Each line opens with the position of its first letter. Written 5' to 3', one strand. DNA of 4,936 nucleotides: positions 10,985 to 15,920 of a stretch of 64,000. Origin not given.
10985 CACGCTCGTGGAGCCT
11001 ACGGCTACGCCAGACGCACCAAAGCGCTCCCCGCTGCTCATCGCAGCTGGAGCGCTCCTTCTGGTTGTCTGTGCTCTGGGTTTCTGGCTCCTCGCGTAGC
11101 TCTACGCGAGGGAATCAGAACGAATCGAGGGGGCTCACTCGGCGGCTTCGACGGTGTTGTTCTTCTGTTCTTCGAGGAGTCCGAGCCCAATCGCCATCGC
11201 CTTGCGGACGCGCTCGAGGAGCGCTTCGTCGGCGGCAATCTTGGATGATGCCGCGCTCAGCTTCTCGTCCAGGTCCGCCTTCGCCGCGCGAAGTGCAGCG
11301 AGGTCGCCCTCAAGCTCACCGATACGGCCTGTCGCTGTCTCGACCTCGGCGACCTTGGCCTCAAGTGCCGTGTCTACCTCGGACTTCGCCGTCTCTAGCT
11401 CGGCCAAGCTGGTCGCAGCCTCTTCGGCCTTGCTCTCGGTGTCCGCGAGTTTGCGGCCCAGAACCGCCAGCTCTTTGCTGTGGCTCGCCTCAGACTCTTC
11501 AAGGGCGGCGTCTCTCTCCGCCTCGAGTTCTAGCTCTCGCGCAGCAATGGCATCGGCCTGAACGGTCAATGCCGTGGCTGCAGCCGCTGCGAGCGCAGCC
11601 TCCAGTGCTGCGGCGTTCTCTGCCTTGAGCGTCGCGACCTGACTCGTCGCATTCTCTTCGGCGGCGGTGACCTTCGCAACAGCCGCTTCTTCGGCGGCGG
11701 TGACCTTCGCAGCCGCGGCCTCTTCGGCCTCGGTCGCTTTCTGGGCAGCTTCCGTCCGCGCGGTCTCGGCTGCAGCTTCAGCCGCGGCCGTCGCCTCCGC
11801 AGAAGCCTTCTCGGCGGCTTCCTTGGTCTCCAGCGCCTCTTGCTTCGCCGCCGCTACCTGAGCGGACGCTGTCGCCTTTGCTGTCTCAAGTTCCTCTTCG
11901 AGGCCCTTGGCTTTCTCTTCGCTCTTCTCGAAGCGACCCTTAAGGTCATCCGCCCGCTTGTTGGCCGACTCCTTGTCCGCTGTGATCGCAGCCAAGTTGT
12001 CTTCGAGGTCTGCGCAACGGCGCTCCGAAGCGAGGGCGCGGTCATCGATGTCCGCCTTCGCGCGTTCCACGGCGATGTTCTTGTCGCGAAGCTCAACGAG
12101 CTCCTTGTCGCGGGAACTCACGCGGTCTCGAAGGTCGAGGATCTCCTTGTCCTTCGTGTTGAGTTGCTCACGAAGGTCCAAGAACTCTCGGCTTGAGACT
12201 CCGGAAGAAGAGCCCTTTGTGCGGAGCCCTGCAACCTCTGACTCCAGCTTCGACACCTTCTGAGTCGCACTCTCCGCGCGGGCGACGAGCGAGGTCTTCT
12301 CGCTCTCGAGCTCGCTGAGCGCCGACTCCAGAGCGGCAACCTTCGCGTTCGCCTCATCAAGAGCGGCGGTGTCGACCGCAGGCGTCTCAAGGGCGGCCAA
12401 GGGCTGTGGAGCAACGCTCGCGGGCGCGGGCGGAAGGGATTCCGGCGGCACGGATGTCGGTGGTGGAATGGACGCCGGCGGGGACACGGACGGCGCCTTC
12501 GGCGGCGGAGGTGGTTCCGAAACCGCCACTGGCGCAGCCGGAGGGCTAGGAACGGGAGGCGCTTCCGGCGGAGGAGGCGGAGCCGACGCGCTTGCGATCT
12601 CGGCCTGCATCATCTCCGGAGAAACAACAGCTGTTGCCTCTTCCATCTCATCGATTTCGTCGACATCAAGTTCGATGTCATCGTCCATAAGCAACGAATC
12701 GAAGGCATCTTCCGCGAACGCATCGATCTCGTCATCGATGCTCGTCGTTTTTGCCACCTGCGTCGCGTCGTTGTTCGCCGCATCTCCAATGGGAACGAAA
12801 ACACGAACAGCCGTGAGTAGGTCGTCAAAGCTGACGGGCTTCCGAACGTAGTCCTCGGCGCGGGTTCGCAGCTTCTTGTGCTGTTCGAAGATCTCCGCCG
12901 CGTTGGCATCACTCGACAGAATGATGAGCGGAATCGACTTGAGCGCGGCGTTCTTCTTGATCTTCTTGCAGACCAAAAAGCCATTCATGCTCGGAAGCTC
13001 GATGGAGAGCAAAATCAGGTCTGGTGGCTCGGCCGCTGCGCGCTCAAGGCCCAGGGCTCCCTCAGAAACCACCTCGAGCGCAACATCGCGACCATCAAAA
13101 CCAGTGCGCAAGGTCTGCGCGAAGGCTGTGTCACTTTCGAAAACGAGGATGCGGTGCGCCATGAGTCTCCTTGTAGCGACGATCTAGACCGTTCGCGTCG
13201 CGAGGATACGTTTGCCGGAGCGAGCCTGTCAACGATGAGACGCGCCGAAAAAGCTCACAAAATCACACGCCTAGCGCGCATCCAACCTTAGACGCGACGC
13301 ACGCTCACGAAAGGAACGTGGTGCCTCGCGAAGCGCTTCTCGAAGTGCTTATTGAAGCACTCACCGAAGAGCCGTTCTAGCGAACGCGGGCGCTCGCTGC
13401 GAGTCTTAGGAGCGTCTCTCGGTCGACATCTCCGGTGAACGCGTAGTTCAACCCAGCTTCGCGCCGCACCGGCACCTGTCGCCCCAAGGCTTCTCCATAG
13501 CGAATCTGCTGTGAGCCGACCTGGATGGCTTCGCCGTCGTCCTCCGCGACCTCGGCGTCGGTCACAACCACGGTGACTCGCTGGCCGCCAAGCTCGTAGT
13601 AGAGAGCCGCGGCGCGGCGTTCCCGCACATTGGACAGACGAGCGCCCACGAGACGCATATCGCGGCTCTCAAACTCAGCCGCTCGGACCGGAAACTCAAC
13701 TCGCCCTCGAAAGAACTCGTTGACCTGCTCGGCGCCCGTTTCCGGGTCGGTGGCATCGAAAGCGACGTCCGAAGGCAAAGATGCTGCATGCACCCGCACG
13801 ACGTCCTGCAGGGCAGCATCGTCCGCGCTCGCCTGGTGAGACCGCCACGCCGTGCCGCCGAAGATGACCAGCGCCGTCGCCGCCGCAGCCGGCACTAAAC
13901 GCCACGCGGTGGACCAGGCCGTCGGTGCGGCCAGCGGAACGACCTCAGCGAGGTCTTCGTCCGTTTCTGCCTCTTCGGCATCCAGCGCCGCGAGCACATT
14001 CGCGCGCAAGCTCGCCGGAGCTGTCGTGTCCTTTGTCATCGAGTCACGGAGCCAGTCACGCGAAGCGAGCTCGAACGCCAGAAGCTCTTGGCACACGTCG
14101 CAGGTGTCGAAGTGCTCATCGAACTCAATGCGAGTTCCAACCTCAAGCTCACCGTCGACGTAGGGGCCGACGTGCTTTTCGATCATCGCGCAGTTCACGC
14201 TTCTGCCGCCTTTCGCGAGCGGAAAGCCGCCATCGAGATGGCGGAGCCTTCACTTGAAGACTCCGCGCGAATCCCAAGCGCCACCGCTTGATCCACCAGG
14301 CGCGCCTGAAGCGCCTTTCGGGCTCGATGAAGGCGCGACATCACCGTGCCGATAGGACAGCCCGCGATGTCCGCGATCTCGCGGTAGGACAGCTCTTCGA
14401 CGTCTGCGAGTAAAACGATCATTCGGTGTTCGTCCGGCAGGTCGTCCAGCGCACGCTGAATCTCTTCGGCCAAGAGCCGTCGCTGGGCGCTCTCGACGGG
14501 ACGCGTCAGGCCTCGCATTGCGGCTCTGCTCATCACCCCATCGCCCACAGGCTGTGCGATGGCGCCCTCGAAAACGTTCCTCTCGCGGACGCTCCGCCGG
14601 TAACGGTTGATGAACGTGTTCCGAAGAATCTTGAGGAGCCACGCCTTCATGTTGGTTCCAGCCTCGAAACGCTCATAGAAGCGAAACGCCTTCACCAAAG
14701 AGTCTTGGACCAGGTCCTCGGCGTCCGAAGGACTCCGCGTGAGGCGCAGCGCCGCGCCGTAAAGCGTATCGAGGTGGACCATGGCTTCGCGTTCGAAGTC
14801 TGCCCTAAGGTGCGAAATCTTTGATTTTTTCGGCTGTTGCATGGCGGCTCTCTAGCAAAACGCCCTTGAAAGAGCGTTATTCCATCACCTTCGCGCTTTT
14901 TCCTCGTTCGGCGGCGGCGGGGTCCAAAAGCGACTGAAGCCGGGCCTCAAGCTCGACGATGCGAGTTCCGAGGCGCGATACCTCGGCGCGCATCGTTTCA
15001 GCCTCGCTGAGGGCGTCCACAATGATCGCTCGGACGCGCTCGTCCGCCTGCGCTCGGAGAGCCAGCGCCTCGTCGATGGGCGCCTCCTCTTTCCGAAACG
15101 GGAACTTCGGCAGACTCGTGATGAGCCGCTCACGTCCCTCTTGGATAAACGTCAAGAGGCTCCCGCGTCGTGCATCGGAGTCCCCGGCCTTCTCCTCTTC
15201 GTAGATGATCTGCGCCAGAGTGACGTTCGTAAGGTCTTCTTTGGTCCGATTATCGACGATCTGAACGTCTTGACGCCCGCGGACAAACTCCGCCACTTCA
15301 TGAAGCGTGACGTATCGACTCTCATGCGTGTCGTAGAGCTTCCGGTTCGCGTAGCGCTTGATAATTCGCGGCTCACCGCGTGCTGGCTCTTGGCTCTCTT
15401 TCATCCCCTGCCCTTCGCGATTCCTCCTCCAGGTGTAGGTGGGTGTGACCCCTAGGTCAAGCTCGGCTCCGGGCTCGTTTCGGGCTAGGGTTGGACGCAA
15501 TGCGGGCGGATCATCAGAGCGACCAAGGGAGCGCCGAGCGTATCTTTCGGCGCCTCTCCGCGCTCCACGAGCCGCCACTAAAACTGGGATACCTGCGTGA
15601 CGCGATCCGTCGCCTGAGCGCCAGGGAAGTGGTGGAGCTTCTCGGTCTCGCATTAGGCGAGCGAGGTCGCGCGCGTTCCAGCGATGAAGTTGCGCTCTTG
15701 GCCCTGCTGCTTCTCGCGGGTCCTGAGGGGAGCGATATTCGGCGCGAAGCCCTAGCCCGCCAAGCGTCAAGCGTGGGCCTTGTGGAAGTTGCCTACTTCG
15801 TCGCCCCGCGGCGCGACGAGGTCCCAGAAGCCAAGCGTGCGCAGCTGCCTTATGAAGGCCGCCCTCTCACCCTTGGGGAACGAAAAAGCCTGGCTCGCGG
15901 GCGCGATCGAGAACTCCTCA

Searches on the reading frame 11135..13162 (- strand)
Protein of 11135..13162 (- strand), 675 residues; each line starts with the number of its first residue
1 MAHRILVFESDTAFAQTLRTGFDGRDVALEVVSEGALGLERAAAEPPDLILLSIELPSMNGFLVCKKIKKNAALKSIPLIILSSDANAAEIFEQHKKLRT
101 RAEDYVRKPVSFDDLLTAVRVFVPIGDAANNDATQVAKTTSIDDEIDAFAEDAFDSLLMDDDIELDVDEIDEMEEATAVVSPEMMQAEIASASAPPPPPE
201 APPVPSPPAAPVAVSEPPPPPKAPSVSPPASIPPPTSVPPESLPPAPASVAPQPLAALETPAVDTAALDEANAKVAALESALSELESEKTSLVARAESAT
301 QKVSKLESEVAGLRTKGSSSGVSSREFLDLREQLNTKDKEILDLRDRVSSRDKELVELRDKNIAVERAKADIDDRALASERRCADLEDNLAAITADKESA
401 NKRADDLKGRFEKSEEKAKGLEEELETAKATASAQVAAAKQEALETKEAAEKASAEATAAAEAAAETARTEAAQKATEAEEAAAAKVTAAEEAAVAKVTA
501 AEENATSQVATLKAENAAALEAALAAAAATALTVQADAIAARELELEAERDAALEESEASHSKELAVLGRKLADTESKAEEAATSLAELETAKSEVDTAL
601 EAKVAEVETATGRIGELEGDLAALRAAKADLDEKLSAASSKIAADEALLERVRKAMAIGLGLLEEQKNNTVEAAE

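Call 25: search_protein_families(library=pfam, proteins=[window:11135-13162:-])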
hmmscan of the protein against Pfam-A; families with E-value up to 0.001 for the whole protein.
window:11135-13162:- (675 aa): 1 family
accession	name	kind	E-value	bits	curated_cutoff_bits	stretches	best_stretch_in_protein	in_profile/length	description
PF00072.30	Response_reg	-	3.9e-16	59.6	30.2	1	5-120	1-111/111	Response regulator receiver domain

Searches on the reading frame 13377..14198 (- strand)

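Call 8: search_protein_families(library=pfam, proteins=[window:13377-14198:-], max_evalue=0.001)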
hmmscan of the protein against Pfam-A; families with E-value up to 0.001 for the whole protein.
window:13377-14198:- (273 aa): 1 family
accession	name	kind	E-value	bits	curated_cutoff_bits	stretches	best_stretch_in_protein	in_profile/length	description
PF13490.11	zf-HC2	-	9.4e-07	29.3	22.2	1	3-37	1-35/35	Putative zinc-finger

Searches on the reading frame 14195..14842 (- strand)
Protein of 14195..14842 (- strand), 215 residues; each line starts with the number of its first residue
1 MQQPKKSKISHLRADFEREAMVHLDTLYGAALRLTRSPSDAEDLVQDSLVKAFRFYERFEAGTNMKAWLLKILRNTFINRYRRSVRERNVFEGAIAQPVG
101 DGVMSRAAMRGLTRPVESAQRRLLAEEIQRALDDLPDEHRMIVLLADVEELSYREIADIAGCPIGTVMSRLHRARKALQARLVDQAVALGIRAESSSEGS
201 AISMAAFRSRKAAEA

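Call 8: search_protein_families(library=pfam, proteins=[window:14195-14842:-], max_evalue=0.001)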
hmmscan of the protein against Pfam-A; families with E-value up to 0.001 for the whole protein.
window:14195-14842:- (215 aa): 4 families
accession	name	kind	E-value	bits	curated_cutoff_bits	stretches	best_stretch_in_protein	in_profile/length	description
PF08281.18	Sigma70_r4_2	-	1.3e-17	63.6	25.7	1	126-178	2-54/54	Sigma-70, region 4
PF04542.20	Sigma70_r2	-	1.4e-16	60.5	24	1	23-86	5-70/71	Sigma-70 region 2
PF04545.22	Sigma70_r4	-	6.2e-12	45.3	24.1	1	131-179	1-49/50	Sigma-70, region 4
PF22029.2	PhyR_sigma2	-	0.00079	19.9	27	0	34-73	15-54/55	Sigma2 domain of PhyR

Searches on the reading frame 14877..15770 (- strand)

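Call 7: search_protein_families(library=pfam, proteins=[window:14877-15770:-], max_evalue=0.001)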
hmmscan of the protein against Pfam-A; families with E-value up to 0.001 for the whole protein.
window:14877-15770:- (297 aa): 1 family
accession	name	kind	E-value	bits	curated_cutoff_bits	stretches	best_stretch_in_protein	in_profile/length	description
PF07879.16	PHB_acc_N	-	7.5e-27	93.6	25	1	136-195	1-60/61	PHB/PHA accumulation regulator DNA-binding domain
